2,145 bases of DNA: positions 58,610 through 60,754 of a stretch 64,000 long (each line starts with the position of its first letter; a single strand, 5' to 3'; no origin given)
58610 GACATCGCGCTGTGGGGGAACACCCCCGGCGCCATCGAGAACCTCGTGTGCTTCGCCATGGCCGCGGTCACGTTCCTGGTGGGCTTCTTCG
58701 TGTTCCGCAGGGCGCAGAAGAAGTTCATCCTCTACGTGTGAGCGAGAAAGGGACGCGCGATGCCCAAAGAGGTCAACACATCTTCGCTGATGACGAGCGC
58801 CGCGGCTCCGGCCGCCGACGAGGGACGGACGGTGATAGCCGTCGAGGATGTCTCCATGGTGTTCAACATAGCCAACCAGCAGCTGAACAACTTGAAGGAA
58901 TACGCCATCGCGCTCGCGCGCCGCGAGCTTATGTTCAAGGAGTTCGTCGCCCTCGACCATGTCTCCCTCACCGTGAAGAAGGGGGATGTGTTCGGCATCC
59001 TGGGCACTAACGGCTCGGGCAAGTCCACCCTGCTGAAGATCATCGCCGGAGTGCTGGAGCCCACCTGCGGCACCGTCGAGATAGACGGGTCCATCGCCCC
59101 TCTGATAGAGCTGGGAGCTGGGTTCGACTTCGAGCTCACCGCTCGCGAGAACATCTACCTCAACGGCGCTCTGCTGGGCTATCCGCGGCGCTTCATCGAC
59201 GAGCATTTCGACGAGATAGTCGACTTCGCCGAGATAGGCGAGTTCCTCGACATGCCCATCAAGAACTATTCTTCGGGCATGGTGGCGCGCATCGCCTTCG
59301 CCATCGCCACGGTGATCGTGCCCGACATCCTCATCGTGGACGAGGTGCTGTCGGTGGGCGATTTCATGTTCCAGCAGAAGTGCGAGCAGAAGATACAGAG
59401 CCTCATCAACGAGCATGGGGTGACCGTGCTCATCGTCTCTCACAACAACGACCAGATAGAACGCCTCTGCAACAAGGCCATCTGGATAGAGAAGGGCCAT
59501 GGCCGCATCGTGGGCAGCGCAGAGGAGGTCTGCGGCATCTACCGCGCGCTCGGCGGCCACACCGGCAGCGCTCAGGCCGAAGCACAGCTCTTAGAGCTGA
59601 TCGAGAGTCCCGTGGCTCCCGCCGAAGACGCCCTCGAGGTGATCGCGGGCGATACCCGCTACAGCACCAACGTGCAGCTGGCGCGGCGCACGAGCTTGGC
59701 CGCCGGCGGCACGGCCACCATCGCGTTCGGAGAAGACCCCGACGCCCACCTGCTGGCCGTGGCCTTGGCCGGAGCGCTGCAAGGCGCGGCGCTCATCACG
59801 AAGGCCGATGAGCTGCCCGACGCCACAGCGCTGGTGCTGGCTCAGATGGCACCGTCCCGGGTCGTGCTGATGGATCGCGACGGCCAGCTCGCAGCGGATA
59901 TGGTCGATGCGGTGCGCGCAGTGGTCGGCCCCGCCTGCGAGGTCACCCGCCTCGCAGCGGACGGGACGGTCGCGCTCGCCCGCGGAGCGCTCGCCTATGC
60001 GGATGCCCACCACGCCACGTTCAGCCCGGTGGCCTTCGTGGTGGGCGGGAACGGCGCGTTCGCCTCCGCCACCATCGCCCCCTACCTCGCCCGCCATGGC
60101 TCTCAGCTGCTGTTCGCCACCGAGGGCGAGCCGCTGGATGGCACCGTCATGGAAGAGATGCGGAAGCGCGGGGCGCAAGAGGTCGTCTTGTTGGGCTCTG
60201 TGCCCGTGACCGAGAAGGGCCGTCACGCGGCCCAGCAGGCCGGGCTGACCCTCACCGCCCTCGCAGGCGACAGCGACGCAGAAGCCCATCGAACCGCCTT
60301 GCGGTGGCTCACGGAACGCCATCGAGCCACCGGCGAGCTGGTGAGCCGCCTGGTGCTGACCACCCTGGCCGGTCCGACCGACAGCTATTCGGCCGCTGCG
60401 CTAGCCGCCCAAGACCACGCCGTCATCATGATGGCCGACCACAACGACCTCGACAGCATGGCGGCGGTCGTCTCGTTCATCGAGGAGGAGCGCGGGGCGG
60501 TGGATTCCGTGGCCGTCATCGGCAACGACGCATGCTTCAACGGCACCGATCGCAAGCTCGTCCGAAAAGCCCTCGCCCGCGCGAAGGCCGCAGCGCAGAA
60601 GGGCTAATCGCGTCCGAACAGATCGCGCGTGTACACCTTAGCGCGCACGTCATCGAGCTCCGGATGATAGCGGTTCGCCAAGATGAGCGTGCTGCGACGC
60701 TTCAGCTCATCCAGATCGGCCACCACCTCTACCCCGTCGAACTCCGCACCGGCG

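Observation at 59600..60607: Wzt/TagH-type export ATPase carries a cytoplasmic triple CWB2-like module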

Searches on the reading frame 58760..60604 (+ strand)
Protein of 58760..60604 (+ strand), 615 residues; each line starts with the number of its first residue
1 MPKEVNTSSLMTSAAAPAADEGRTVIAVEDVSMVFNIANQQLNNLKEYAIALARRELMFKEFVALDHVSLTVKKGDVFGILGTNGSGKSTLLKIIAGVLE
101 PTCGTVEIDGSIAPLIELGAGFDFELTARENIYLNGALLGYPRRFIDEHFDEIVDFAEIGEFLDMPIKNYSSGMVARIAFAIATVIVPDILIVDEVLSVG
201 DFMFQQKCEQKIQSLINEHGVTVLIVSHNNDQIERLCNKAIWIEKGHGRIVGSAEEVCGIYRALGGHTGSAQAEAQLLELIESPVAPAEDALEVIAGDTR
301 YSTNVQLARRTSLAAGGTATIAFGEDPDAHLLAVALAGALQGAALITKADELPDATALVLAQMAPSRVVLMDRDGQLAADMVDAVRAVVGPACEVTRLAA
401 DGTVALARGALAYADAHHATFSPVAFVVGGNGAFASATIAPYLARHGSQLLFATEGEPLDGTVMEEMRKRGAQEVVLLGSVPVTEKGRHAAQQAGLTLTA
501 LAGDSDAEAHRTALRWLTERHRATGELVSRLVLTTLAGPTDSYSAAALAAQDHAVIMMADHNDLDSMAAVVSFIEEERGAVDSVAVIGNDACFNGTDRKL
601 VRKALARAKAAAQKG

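Call 3: search_protein_families(library=pfam, proteins=[window:58760-60604:+], max_evalue=1)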
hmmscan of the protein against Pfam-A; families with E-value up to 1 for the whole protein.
window:58760-60604:+ (615 aa): 12 families
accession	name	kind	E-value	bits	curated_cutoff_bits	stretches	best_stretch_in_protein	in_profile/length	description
PF00005.33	ABC_tran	-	3.1e-20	73.6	25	1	65-196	1-135/137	ABC transporter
PF04122.17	CW_binding_2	-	4.4e-08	34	24.9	2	295-356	2-55/73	Cell wall binding domain 2 (CWB2)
PF13555.12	AAA_29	-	0.00044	20.4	27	1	68-101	15-48/61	P-loop containing region of AAA domain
PF02463.25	SMC_N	-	0.0026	17.7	40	1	58-96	6-45/220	RecF/RecN/SMC N terminal domain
PF25199.1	nSTAND_NTPase5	-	0.0032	17.7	34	1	71-96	37-62/145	Novel STAND NTPase 5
PF13476.12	AAA_23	-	0.0044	18.1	27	1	64-98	9-42/201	AAA domain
PF13304.12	AAA_21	-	0.0098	16.4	27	1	78-98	2-22/304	AAA domain, putative AbiEii toxin, Type IV TA system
PF13478.12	XdhC_C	-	0.021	15.8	29.7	0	360-501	16-98/125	XdhC Rossmann domain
PF13312.11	DUF4081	-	0.15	12.8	25.3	1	219-272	18-71/105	Domain of unknown function (DUF4081)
PF13175.12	AAA_15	-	0.19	11.8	32.1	1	79-100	27-48/374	AAA ATPase domain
PF09818.15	ABC_ATPase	-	0.21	11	23.2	0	70-96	75-100/283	P-loop domain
PF03193.22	RsgA_GTPase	-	0.22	11.8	30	0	71-102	103-133/174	RsgA GTPase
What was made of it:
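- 58760..60607 (+): wzt/tagH-like gene, 615 aa: NBD + linker + CWB2 triplet. Pfam ABC_tran + CW_binding_2 (call 3).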

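Call 4: search_protein_families(library=ncbifam, proteins=[window:58760-60604:+], max_evalue=1)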
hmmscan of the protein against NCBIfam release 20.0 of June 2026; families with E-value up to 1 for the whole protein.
window:58760-60604:+ (615 aa): 190 families (the best 25 are shown)
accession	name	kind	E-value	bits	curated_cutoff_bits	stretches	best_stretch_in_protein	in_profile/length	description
NF010065.0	PRK13545.1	equivalog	1.7e-60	205.2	538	1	28-263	7-236/549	teichoic acids export protein ATP-binding subunit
NF050108.1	galactan_ABC_ATP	equivalog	2.4e-57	193.9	400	1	62-262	42-241/244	galactan export ABC transporter ATP-binding subunit Wzt/RfbE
NF010066.0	PRK13546.1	equivalog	1.3e-55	188.6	320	1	27-263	6-236/264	teichoic acids export ABC transporter ATP-binding subunit TagH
TIGR01188.1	drrA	subfamily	2.7e-37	128.7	312.45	1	59-256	3-210/302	daunorubicin resistance ABC transporter, ATP-binding protein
NF040933.2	ABC_arch_GlcV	equivalog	5.7e-28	97.8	450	2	127-257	99-229/357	glucose ABC transporter ATP-binding protein GlcV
TIGR03740.1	galliderm_ABC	subfamily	1e-27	97.3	309.75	1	58-247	9-201/223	lantibiotic protection ABC transporter ATP-binding subunit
NF010059.0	PRK13536.1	equivalog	5.8e-27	94.3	549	1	30-254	24-258/342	nodulation factor ABC transporter ATP-binding protein NodI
NF033858.1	ABC2_perm_RbbA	equivalog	7.1e-27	93.7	1050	1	37-247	254-474/909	ribosome-associated ATPase/putative transporter RbbA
NF010060.0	PRK13537.1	equivalog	9.3e-26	90.4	521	1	49-251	15-227/314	nodulation factor ABC transporter ATP-binding protein NodI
TIGR04521.1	ECF_ATPase_2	equivalog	1.4e-25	90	330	2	61-111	17-67/279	energy-coupling factor transporter ATPase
TIGR01288.1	nodI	equivalog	5.5e-25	88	424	1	48-251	3-216/303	nodulation factor ABC transporter ATP-binding protein NodI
TIGR00968.1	3a0106s01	subfamily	6.2e-24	84.8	342.75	1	58-257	9-218/237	sulfate ABC transporter ATP-binding protein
TIGR04520.1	ECF_ATPase_1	equivalog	1.1e-23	84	315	2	61-111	14-64/269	energy-coupling factor transporter ATPase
TIGR03864.1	PQQ_ABC_ATP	hypoth_equivalog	1.5e-22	80.3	302.25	1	56-259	8-221/236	ABC transporter, ATP-binding subunit, PQQ-dependent alcohol dehydrogenase system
TIGR03265.1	PhnT2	equivalog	3.1e-22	79.3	457.7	1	52-257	7-222/353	putative 2-aminoethylphosphonate ABC transporter ATP-binding protein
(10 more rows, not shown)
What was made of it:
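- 58841..59545 (+): Nucleotide-binding domain (residues ~28-262), Wzt/TarH/TagH type. NCBIfam TagH/Wzt models at 1e-55 to 1e-60, all below equivalog cut-offs (call 4).
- On Wzt/TagH-type glycan-export ABC ATPase (type V ABC exporter NBD): Scores of 205, 189 and 194 bits against cut-offs of 538, 320 and 400 (call 4).
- Closest known: TarGH/TagGH wall teichoic acid exporters. Different: All NCBIfam equivalog cut-offs are missed by a wide margin (call 4).
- B. subtilis TagH has a long C-terminal extension, and the TagH NCBIfam model is the best NBD hit (call 4).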

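Call 14: search_solved_structures(query=window:58760-60604:+, max_evalue=0.00001)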
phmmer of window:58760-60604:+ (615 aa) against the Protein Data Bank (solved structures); distinct sequences matched with E-value up to 0.00001: 380 (the best 60 are shown).
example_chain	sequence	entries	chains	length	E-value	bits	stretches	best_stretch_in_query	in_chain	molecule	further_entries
6jbh_A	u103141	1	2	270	9.6e-56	192.8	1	60-262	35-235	TarH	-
6amx_A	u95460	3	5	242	1.1e-55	192.6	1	55-265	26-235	ABC transporter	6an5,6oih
6m96_A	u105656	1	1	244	2.8e-55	191.3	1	55-265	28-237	ABC transporter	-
8dku_A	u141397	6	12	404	5.9e-55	190.2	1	55-264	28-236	ABC transporter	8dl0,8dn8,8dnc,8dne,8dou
7k2t_A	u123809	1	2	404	1.5e-54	188.9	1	55-264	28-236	ABC transporter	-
9qfx_C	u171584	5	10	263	8.6e-51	176.5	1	51-268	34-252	ABC transporter ATP-binding protein | Probable o-antigen/lipopolysaccharide transport ATP-binding protein ABC transporter RfbE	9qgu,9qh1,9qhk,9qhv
9qhw_C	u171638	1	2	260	8.9e-51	176.4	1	51-267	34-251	ABC transporter ATP-binding protein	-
7dd0_A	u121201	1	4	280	2.1e-50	175.2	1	61-263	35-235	Teichoic acids export ATP-binding protein TagH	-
9qhj_C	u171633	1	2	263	2.2e-50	175.1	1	51-268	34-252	Probable o-antigen/lipopolysaccharide transport ATP-binding protein ABC transporter RfbE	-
9qhx_C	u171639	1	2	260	2.3e-50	175.1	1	51-267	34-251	ABC transporter ATP-binding protein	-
9cfl_B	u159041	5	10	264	7.3e-49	170.1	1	58-264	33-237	Teichoic acids export ATP-binding protein TagH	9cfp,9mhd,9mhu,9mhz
8tsi_A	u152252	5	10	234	3.8e-30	108.3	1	78-261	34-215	ABC transporter ATP-binding protein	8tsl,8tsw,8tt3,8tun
8tsh_A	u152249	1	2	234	9.8e-30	107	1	78-261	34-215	ABC transporter ATP-binding protein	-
4yer_A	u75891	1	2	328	2.4e-27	99.1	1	58-252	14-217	ABC transporter ATP-binding protein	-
8s7v_K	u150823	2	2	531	8e-27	97.4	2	64-258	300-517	Glycine betaine/carnitine/choline transport ATP-binding protein OpuCA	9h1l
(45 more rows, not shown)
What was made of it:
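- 58841..59545 (+): PDB TarH 6jbh, Aquifex Wzt 6amx and M. abscessus Wzt 9qfx at 1e-51 to 1e-56 (call 14).
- On Wzt/TagH-type glycan-export ABC ATPase (type V ABC exporter NBD): The top PDB sequence hits are TarH, Aquifex Wzt, M. abscessus Wzt and TagH at 1e-49 to 1e-56, against 1e-30 for the next hit, KpsT (call 14).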

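Call 20: find_homologous_proteins(query=window:58760-60604:+, max_evalue=1e-60)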
Query window:58760-60604:+ (615 aa): 3484 proteins with E <= 1e-60 among 8000 candidates; the best 120 are listed.
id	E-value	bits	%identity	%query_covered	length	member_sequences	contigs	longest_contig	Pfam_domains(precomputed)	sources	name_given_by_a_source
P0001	0.0e+0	1324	100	100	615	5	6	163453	PF04122.18,PF00005.34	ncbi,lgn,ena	-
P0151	7.6e-270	915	70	99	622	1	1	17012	PF04122.18,PF00005.34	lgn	-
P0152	1.7e-189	649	54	98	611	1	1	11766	PF00005.34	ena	-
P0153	1.7e-185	636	52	98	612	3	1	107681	PF00005.34,PF02463.26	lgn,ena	-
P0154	7.0e-179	614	50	100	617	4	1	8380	PF04122.18,PF00005.34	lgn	-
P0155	9.4e-179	614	49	100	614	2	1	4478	PF00005.34,PF13555.13,PF02463.26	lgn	-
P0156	8.4e-174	597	49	99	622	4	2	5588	PF04122.18,PF00005.34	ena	-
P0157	1.1e-173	597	49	99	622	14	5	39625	PF04122.18,PF00005.34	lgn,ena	-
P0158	1.3e-172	594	49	99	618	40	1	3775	PF04122.18,PF00005.34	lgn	-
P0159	2.5e-172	593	51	98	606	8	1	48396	PF04122.18,PF00005.34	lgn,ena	-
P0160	2.5e-172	593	49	99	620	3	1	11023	PF04122.18,PF00005.34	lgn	-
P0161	2.7e-172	593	48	99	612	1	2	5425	PF04122.18,PF00005.34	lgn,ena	-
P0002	3.1e-172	592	51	95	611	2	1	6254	PF00005.34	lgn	-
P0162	1.4e-171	590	49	98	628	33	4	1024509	PF04122.18,PF00005.34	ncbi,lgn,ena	-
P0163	1.9e-171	590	49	99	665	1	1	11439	PF04122.18,PF00005.34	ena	-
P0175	2.4e-168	579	50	95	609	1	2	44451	PF00005.34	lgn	-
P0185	6.9e-167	575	50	99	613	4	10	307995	PF04122.18,PF00005.34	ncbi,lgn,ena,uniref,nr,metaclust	ncbi:ATP-binding cassette domain-containing protein [Adlercreutzia mucosicola]|uniref:ATP-binding ca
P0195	1.4e-165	570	47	99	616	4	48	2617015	PF04122.18,PF00005.34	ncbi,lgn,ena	-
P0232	6.9e-163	561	47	99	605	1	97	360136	PF04122.18,PF00005.34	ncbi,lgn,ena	-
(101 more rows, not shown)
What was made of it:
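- All 120 best homologues are 594-728 aa, and 119 of them cover 94-100% of the query (call 20).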

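Call 37: predict_structure(alignment_id=A2)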
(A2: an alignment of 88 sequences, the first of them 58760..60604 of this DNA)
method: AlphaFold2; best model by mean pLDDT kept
length: 615 residues; sequences in the alignment: 88
mean_pLDDT: 90.2   pTM: 0.85
mean pLDDT of the five models: 90.2, 88.2, 87.7, 87.5, 86.8
residues with pLDDT >= 90: 413; 70-90: 174; 50-70: 23; < 50: 5
segments of 3 or more residues with pLDDT < 50: 119-121
pLDDT, mean of each block of 10 residues (from residue 1): 62 63 93 82 80 81 91 94 89 90 95 68 71 82 91 90 79 78 85 80 86 90 91 92 92 93 93 95 95 96 96 88 97 98 97 97 97 97 98 97 97 96 96 95 97 92 91 96 81 91 91 96 92 94 97 96 96 95 94 93 97 93
secondary structure, 60 per line:
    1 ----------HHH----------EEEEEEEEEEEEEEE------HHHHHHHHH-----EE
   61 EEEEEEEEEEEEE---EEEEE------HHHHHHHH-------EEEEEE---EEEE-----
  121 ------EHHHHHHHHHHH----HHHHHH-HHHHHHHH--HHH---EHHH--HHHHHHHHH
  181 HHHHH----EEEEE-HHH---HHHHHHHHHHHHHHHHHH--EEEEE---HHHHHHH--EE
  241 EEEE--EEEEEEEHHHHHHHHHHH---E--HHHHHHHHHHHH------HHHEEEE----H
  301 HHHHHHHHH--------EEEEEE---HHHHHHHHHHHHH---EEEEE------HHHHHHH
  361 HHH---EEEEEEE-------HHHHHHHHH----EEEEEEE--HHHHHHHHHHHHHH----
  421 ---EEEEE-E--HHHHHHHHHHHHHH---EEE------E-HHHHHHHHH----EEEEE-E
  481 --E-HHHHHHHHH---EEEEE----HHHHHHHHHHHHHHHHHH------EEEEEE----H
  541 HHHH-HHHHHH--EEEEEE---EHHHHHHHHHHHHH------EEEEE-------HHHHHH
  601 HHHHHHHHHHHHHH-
elements in order: E24-38 H45-53 E59-73 E77-81 H88-95 E103-108 E112-115 H128-138 H143-148 H150-157 H172-185 E190-194 H202-219 E222-226 H230-236 E239-244 E247-253 H254-264 H271-282 E292-295 H300-309 E318-323 H327-339 E343-347 H354-363 E367-373 H381-389 E394-400 H403-416 E424-428 H433-446 E450-452 H461-469 E474-478 H485-493 E497-501 H506-523 E530-535 H540-544 H546-551 E554-559 H564-576 E583-587 H595-614
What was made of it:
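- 58760..60607 (+): Full-length AF2 model pLDDT 90.2, pTM 0.85 (call 37).
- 59546..59632 (+): Linker (residues ~263-291) with family-invariant Y261, G265, G266, G269 and E274, followed by a helix. Helices 254-264 and 271-282 in the model (call 37).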

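Call 40: fold_search(model_id=the predicted structure, library=pdb)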
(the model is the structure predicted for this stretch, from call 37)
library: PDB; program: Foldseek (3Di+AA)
matches with E <= 10: 1804; with E <= 0.001: 1177
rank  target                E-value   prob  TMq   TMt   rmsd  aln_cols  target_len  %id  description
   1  9a4o_B                8.8e-21  1.00  0.35  0.40   3.5       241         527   36  Integrative model of IF2-TAGH by crosslinking MS and deep learning (released 2024-09-18)
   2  8dne_A                1.3e-20  1.00  0.34  0.55   5.2       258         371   39  CryoEM structure of the A.aeolicus WzmWzt transporter bound to ATP (released 2022-09-21)
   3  8dne_C                1.3e-20  1.00  0.34  0.55   4.7       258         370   39  CryoEM structure of the A.aeolicus WzmWzt transporter bound to ATP (released 2022-09-21)
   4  6m96_A                1.4e-20  1.00  0.34  0.82   3.2       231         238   41  ATP-bound conformation of the WzmWzt O antigen ABC transporter (released 2019-03-06)
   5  7k2t_A                1.7e-20  1.00  0.34  0.55   5.5       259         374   39  Mg2+/ATP-bound structure of the full-length WzmWzt O antigen ABC transporter in lipid nanodiscs (released 2021-01-13)
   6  8dku_A                2.7e-20  1.00  0.33  0.50   5.5       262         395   38  CryoEM structure of the A. aeolicus WzmWzt transporter bound to the native O antigen (released 2022-09-21)
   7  7k2t_C                3.8e-20  1.00  0.35  0.55   4.6       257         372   39  Mg2+/ATP-bound structure of the full-length WzmWzt O antigen ABC transporter in lipid nanodiscs (released 2021-01-13)
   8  6amx                  3.8e-20  1.00  0.33  0.78   4.1       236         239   41  Crystal Structure of Nucelotide Binding Domain of O-antigen polysaccharide ABC-transporter (released 2017-11-29)
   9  8dl0_C                4.5e-20  1.00  0.33  0.51   8.0       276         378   36  CryoEM structure of the nucleotide-free and open channel A.aeolicus WzmWzt transporter (released 2022-09-21)
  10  9cfl_B                8.5e-20  1.00  0.34  0.75   4.8       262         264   35  Cryo-EM structure of S. aureus TarGH in complex with ATP-gamma-S (released 2025-04-23)
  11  6an5_B                1.1e-19  1.00  0.33  0.77   4.2       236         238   41  Crystal Structure of The Nucelotide Binding Domain of an O-antigen polysaccharide ABC-transporter (released 2017-11-29)
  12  8dl0_A                1.8e-19  1.00  0.33  0.51   8.8       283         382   37  CryoEM structure of the nucleotide-free and open channel A.aeolicus WzmWzt transporter (released 2022-09-21)
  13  7dd0_A                3.9e-19  1.00  0.32  0.77   3.8       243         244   37  Crystal structure of the N-terminal domain of TagH from Bacillus subtilis (released 2020-12-23)
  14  7dd0_B                3.9e-19  1.00  0.34  0.76   3.5       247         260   37  Crystal structure of the N-terminal domain of TagH from Bacillus subtilis (released 2020-12-23)
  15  9qhx_C                4.1e-19  1.00  0.34  0.78   6.1       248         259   35  ATP-bound E178Q Wzm-Wzt from Mycobacterium abscessus in nanodiscs (released 2026-03-11)
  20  9qfx_C                3.0e-17  1.00  0.35  0.77   3.3       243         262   36  Nucleotide-free wild type Wzm-Wzt from Mycobacterium abscessus in LMNG (released 2026-03-11)
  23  6jbh_A                2.0e-16  1.00  0.33  0.69   5.5       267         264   39  Cryo-EM structure and transport mechanism of a wall teichoic acid ABC transporter (released 2020-03-04)
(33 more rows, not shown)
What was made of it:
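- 58841..59545 (+): Foldseek top hits are TagH, Wzt and TarH (call 40).
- On Wzt/TagH-type glycan-export ABC ATPase (type V ABC exporter NBD): The same order is seen by Foldseek (call 40).
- Closest known: Wzt with a C-terminal carbohydrate-binding domain. Same: The NBD family is the same (1e-55; calls 14, 40).
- Closest known: TarGH/TagGH wall teichoic acid exporters. Same: These are the closest NBD sequences and structures (calls 14, 40).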

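Call 51: find_encoding_contigs(protein=P0195, flank=10000, max_places=1)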
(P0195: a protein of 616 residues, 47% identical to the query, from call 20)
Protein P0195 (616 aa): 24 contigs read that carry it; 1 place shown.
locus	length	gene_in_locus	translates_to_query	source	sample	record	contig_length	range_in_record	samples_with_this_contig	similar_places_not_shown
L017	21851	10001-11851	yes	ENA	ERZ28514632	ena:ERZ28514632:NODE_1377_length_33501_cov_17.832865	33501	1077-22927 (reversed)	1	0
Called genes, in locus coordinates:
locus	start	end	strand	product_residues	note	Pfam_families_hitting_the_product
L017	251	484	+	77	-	PF01797:Y1_Tnp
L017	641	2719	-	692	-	PF20176:DUF6541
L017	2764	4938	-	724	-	PF00535:Glycos_transf_2, PF10111:Glyco_tranf_2_2 (weak), PF13641:Glyco_tranf_2_3 (weak), PF00535:Glycos_transf_2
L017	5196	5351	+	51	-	-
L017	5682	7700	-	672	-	PF01183:Glyco_hydro_25, PF14200:RicinB_lectin_2, PF00652:Ricin_B_lectin, PF14200:RicinB_lectin_2, PF00652:Ricin_B_lectin, PF14200:RicinB_lectin_2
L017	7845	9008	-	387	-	PF04991:LicD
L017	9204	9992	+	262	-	PF01061:ABC2_membrane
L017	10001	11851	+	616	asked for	PF00005:ABC_tran, PF04122:CW_binding_2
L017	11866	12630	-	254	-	PF00483:NTP_transferase, PF12804:NTP_transf_3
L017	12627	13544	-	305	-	PF01633:Choline_kinase, PF01636:APH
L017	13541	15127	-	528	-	PF02028:BCCT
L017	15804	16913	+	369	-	PF00535:Glycos_transf_2, PF10111:Glyco_tranf_2_2, PF13641:Glyco_tranf_2_3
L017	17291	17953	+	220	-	-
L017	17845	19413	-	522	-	PF09820:AAA-ATPase_like, PF08011:PDDEXK_9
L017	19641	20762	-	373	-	PF13450:NAD_binding_8, PF03275:GLF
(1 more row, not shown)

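Call 52: find_encoding_contigs(protein=P0153, flank=10000, max_places=1)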
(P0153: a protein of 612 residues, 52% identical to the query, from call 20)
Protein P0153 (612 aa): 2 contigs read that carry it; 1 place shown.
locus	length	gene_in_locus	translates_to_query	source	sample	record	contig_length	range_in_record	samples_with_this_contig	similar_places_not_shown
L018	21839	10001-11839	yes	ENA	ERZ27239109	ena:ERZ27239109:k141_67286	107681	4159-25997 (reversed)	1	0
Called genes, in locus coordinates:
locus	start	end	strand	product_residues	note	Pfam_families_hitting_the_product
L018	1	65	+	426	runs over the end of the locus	PF01943:Polysacc_synt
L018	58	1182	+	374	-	PF13439:Glyco_transf_4, PF13579:Glyco_trans_4_4 (weak), PF20706:GT4-conflict (weak), PF00534:Glycos_transf_1, PF13692:Glyco_trans_1_4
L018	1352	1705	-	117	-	PF10066:DUF2304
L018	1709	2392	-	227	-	PF00535:Glycos_transf_2, PF13641:Glyco_tranf_2_3 (weak)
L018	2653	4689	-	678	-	PF20176:DUF6541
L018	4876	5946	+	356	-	PF01757:Acyl_transf_3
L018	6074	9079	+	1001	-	PF00535:Glycos_transf_2, PF10111:Glyco_tranf_2_2 (weak), PF13641:Glyco_tranf_2_3, PF14393:DUF4422, PF01501:Glyco_transf_8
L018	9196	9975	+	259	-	PF01061:ABC2_membrane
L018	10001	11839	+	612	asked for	PF02463:SMC_N (faint), PF00005:ABC_tran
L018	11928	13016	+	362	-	PF13641:Glyco_tranf_2_3, PF00535:Glycos_transf_2, PF10111:Glyco_tranf_2_2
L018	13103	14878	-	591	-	PF21277:T6SS_VgrG3-like_C (weak), PF19127:Choline_bind_3, PF01473:Choline_bind_1 (weak), PF19127:Choline_bind_3, PF01473:Choline_bind_1 (weak), PF19127:Choline_bind_3, PF01473:Choline_bind_1 (weak), PF19085:Choline_bind_2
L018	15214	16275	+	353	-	PF00535:Glycos_transf_2, PF10111:Glyco_tranf_2_2 (weak), PF13641:Glyco_tranf_2_3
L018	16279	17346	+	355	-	PF00535:Glycos_transf_2, PF10111:Glyco_tranf_2_2, PF13641:Glyco_tranf_2_3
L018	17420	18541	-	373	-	PF13450:NAD_binding_8, PF01593:Amino_oxidase (weak), PF03275:GLF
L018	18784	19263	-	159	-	PF00582:Usp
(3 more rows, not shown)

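Call 64: find_encoding_contigs(protein=P0175, flank=10000, max_places=1)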
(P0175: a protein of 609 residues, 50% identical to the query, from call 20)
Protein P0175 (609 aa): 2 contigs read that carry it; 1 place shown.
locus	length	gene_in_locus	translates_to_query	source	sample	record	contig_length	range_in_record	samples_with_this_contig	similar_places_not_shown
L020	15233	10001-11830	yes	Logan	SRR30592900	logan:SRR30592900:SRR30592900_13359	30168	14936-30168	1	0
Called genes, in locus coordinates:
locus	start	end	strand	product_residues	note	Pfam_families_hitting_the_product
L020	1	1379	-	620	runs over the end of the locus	PF13727:CoA_binding_3, PF04321:RmlD_sub_bind, PF01073:3Beta_HSD, PF01370:Epimerase, PF02719:Polysacc_synt_2, PF07993:NAD_binding_4 (faint), PF16363:GDP_Man_Dehyd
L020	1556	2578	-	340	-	-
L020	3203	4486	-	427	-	PF04932:Wzy_C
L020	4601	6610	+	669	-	PF00535:Glycos_transf_2, PF10111:Glyco_tranf_2_2, PF13641:Glyco_tranf_2_3, PF14305:ATPgrasp_TupA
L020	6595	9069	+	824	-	PF00535:Glycos_transf_2, PF10111:Glyco_tranf_2_2, PF13641:Glyco_tranf_2_3, PF13439:Glyco_transf_4, PF20706:GT4-conflict, PF00534:Glycos_transf_1, PF13692:Glyco_trans_1_4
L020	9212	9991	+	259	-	PF01061:ABC2_membrane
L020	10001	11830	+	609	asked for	PF00005:ABC_tran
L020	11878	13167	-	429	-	PF03721:UDPG_MGDP_dh_N, PF00984:UDPG_MGDP_dh, PF03720:UDPG_MGDP_dh_C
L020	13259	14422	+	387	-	PF13641:Glyco_tranf_2_3 (weak), PF00535:Glycos_transf_2, PF10111:Glyco_tranf_2_2 (weak)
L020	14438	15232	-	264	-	?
